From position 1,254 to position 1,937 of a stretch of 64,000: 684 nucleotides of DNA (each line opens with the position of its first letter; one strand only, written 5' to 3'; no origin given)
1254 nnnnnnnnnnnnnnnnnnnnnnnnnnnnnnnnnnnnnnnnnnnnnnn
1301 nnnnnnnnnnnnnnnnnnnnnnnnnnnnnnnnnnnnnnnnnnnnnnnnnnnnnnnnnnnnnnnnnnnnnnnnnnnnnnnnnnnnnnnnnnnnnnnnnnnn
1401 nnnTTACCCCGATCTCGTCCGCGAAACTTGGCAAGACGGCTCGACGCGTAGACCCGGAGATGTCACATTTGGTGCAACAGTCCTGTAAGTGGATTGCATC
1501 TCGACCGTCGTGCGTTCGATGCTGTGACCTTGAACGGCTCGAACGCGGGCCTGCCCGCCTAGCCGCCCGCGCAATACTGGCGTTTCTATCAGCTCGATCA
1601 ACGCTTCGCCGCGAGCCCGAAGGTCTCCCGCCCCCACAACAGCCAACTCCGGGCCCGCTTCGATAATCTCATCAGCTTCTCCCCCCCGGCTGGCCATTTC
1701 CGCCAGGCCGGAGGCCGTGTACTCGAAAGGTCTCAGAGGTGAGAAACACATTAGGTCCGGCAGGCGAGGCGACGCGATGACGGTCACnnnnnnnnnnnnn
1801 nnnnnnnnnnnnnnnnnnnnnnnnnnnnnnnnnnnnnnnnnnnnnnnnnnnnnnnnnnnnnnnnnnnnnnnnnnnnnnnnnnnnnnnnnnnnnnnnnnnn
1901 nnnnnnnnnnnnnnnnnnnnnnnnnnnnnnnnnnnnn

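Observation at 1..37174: About 35-kb almost strictly unidirectional envelope-glycan decoration supercluster led by a NusG paralog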

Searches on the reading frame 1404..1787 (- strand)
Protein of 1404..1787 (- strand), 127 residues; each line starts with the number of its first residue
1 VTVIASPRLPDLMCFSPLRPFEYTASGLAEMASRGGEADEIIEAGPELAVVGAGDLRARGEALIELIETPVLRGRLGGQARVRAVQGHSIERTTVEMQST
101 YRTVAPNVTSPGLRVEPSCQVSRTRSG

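Call 96: search_protein_families(library=pfam, proteins=[window:1404-1787:-], max_evalue=0.01)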
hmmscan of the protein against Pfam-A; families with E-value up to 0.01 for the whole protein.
window:1404-1787:- (127 aa): 1 family
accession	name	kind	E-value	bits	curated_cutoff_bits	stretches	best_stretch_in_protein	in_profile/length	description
PF13524.12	Glyco_trans_1_2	-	0.00055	20.3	25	1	16-96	63-141/144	Glycosyl transferase-like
